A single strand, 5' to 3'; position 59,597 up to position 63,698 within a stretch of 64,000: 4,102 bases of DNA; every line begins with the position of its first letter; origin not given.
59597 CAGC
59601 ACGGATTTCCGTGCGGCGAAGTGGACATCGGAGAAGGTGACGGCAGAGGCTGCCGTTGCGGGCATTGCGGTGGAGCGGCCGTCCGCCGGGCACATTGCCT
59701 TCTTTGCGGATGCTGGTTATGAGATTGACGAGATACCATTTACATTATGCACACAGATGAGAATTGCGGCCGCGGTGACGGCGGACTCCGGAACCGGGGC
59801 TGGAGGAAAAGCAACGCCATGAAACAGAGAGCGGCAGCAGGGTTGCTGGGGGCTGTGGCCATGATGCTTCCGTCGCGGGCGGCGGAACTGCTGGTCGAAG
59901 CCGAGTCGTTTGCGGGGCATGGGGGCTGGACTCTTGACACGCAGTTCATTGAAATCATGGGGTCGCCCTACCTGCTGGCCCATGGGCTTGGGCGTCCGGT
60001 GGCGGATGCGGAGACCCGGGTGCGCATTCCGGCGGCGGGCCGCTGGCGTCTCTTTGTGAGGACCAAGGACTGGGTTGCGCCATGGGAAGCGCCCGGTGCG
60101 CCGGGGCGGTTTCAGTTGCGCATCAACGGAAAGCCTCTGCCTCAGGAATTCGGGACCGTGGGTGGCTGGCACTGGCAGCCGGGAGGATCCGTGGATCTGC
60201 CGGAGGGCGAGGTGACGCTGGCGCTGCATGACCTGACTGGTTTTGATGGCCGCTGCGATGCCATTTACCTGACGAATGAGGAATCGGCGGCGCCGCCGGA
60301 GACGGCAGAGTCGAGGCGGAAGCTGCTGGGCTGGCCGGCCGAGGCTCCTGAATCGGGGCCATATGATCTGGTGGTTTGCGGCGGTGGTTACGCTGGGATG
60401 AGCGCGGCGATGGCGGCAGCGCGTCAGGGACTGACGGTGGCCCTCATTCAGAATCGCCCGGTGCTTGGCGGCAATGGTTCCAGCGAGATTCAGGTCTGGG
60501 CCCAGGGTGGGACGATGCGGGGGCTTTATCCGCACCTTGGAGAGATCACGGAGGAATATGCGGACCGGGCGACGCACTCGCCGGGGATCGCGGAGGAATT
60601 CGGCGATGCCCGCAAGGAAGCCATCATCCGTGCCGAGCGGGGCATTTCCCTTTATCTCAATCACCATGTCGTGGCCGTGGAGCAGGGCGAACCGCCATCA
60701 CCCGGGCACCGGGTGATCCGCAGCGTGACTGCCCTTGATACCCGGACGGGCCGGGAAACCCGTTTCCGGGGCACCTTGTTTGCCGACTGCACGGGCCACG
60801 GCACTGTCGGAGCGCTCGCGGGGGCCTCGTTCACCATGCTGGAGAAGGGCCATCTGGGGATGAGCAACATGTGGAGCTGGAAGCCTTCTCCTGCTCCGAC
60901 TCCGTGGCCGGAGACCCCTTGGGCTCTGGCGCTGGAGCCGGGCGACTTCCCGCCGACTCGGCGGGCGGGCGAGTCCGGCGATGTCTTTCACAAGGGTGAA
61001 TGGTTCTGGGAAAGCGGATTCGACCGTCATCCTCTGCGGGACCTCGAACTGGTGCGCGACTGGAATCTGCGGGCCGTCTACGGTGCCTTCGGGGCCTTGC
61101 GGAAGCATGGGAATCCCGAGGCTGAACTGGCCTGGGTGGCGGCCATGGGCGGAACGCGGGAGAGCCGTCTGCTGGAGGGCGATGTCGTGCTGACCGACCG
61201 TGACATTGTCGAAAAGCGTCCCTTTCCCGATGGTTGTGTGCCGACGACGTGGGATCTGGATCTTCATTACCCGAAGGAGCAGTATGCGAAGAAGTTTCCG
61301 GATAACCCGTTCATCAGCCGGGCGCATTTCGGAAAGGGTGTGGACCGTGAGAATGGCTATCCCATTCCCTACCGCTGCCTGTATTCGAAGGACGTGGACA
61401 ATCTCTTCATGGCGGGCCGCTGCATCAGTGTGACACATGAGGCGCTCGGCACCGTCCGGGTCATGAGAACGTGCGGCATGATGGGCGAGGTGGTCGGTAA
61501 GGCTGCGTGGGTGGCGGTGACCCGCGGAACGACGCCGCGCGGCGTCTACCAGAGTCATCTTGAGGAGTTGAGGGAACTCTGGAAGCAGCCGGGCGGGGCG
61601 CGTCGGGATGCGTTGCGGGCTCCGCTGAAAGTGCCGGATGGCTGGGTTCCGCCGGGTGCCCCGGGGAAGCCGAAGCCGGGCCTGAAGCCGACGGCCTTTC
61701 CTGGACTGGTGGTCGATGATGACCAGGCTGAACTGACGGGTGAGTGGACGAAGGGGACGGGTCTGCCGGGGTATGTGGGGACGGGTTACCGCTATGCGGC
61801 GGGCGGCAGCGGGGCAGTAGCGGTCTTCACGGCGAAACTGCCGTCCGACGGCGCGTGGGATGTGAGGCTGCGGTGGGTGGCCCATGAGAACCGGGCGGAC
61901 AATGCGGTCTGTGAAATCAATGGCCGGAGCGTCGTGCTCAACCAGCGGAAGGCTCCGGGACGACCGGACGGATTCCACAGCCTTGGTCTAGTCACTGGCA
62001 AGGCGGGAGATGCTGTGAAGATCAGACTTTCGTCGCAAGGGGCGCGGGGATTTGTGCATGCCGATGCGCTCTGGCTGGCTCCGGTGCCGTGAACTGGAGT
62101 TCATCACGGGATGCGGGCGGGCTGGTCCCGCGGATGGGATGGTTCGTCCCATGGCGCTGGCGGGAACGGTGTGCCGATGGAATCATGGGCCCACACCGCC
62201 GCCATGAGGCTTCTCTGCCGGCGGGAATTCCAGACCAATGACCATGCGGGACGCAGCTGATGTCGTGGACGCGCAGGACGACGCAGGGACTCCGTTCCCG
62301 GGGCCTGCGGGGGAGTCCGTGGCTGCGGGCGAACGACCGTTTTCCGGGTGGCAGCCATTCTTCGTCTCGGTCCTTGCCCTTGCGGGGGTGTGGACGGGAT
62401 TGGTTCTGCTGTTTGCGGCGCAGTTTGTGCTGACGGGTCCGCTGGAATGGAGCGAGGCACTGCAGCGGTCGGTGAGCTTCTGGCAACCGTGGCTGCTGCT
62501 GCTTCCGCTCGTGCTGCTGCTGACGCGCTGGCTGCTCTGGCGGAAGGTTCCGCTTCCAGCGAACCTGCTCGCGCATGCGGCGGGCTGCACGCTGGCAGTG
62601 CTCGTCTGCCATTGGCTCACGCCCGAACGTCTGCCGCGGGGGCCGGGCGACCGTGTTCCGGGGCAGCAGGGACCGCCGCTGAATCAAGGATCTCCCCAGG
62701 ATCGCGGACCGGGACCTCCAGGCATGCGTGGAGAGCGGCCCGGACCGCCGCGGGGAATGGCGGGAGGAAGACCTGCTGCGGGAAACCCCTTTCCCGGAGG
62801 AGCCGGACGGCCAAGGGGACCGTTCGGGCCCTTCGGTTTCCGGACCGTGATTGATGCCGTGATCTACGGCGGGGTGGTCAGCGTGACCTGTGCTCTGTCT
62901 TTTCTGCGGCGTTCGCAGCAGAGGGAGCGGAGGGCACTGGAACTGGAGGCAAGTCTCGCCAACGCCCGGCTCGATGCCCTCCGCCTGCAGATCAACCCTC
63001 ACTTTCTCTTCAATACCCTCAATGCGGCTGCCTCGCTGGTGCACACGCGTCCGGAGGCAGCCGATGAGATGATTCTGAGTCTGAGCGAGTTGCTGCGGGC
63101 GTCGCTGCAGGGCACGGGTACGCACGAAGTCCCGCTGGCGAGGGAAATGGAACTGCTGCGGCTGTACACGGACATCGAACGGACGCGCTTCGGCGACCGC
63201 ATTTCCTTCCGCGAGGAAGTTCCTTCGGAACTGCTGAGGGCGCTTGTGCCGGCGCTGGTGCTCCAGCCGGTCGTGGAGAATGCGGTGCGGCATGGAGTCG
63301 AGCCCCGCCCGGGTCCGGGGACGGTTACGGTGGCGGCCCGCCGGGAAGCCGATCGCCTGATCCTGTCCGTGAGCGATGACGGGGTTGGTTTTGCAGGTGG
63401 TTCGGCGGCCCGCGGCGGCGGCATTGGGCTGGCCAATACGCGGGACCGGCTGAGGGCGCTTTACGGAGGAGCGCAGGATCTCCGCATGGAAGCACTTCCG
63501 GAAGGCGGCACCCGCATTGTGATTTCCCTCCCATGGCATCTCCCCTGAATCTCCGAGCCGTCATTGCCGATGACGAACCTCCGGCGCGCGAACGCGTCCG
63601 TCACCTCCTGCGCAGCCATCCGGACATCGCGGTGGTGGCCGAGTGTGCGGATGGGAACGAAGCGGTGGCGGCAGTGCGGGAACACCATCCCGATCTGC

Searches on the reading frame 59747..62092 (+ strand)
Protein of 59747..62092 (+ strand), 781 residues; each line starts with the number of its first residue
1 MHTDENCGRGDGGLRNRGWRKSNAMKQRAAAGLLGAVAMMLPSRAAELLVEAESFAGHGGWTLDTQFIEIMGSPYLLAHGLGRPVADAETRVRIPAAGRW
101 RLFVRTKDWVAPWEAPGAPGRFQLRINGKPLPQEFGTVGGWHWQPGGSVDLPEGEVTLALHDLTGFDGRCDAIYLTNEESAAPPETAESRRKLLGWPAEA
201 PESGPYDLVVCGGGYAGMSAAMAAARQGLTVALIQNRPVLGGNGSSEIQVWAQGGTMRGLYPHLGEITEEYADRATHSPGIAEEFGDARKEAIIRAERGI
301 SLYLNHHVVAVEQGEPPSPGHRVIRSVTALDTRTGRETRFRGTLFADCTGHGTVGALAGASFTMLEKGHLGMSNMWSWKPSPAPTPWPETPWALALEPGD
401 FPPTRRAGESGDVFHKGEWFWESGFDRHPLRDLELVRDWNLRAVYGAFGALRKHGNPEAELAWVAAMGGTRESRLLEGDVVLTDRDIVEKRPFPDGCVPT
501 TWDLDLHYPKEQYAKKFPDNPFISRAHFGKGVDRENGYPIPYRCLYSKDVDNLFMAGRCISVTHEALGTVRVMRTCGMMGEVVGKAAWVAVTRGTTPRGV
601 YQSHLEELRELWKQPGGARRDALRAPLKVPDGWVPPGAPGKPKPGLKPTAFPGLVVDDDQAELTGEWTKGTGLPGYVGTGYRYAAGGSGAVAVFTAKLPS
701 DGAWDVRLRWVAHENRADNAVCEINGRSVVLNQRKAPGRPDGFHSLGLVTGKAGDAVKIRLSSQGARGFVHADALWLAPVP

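Call 81: search_protein_families(library=pfam, proteins=[window:59747-62092:+], max_evalue=0.001)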
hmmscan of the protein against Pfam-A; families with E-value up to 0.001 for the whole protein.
window:59747-62092:+ (781 aa): 8 families
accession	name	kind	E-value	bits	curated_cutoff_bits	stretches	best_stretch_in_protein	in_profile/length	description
PF12831.13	FAD_oxidored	-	3.4e-65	221.4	27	1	207-607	1-411/416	FAD dependent oxidoreductase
PF25275.1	Golvesin_C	-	1e-15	58.4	31.6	1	656-776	3-129/132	Golvesin C-terminal domain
PF00890.30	FAD_binding_2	-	4e-09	36.6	20.4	1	207-264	1-53/414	FAD binding domain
PF07992.20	Pyr_redox_2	-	8.3e-07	29.1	26.1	1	206-315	1-82/291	Pyridine nucleotide-disulphide oxidoreductase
PF13450.12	NAD_binding_8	-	2.3e-06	28.2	21.9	1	211-247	2-38/68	NAD(P)-binding Rossmann-like domain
PF01266.30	DAO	-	8.5e-06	26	27.9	1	207-246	1-39/353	FAD dependent oxidoreductase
PF01134.28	GIDA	-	4.8e-05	23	22.1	1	207-236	1-30/391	Glucose inhibited division protein A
PF03486.20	HI0933_like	-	0.00085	19.3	50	0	207-240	2-35/244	HI0933-like protein Rossmann domain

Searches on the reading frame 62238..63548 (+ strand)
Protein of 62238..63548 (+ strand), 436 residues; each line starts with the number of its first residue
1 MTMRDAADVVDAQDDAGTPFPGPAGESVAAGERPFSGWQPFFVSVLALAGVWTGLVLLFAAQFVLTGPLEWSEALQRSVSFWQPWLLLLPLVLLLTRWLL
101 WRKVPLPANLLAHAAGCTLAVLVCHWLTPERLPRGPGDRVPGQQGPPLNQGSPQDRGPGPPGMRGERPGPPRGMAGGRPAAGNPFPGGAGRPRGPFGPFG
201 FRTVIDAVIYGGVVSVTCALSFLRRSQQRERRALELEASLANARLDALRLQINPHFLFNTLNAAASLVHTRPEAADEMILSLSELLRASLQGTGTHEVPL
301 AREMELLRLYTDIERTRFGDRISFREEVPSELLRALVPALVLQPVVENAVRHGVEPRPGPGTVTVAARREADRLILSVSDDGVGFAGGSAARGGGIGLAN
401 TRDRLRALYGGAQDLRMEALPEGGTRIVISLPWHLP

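Call 81: search_protein_families(library=pfam, proteins=[window:62238-63548:+], max_evalue=0.001)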
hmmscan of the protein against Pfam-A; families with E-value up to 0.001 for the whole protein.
window:62238-63548:+ (436 aa): 3 families
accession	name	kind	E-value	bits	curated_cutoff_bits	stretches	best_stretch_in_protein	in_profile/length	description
PF06580.19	His_kinase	-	1.5e-25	89.7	25.2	1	243-322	1-81/81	Histidine kinase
PF02518.31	HATPase_c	-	6.1e-11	43.2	26.4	1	340-432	8-108/111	Histidine kinase-, DNA gyrase B-, and HSP90-like ATPase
PF13581.12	HATPase_c_2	-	0.0009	19.7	27.4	0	340-394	34-98/127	Histidine kinase-like ATPase domain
